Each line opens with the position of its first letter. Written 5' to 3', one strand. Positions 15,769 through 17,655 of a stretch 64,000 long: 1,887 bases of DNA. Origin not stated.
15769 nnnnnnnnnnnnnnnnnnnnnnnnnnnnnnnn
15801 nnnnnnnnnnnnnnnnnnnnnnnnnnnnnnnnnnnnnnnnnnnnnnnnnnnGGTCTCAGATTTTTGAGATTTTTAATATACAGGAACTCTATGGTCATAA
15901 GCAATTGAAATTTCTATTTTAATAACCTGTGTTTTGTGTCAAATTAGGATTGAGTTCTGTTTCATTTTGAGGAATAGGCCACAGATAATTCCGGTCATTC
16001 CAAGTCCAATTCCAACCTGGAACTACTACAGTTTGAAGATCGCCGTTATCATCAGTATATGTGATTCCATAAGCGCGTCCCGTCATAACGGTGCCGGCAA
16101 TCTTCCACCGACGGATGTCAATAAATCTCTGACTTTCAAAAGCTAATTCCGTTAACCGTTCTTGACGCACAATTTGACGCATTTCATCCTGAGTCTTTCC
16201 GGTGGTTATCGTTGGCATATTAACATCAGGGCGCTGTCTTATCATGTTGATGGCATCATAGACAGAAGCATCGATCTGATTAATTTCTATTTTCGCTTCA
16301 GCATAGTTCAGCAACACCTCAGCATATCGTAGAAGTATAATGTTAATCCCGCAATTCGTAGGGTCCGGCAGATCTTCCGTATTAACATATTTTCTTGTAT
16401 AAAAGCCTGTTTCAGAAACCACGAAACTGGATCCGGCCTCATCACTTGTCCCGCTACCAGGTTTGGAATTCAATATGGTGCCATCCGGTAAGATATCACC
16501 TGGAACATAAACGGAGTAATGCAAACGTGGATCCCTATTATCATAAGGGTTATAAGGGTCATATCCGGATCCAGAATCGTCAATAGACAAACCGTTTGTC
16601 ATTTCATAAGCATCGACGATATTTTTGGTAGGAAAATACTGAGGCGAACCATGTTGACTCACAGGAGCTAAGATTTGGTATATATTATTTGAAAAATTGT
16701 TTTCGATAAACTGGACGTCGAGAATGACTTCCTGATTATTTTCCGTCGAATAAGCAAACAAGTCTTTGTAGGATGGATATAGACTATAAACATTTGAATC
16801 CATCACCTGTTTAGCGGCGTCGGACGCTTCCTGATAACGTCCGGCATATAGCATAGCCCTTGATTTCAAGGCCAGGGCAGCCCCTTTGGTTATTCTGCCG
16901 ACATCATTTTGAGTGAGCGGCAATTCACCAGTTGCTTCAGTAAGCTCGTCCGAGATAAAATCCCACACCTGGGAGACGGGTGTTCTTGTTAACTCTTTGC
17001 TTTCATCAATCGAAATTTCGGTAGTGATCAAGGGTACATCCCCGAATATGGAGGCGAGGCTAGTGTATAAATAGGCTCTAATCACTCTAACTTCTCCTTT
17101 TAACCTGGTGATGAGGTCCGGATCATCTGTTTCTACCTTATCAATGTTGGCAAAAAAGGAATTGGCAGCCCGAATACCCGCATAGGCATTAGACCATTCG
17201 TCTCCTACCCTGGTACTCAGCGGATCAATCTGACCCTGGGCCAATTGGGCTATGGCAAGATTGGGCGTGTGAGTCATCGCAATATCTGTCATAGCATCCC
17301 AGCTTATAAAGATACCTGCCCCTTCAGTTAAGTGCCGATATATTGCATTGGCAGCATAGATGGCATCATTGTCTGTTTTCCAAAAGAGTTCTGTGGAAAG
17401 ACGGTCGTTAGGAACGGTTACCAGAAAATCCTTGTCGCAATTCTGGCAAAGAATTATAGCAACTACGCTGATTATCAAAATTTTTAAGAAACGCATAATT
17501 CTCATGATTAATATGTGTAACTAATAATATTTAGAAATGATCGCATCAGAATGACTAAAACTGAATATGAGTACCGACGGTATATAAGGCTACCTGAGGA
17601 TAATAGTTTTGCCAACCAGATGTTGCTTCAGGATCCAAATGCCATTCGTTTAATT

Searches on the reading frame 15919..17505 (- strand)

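Call 13: search_protein_families(library=pfam, proteins=[window:15919-17505:-], max_evalue=0.001)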
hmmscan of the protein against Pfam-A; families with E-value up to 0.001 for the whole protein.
window:15919-17505:- (528 aa): 2 families
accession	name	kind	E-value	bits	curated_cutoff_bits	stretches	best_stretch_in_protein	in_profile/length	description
PF07980.17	SusD_RagB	-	3e-53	181.8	23.1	1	269-528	27-297/297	SusD family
PF14322.12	SusD-like_3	-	7.5e-18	65.9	27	1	75-219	50-191/191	Starch-binding associating with outer membrane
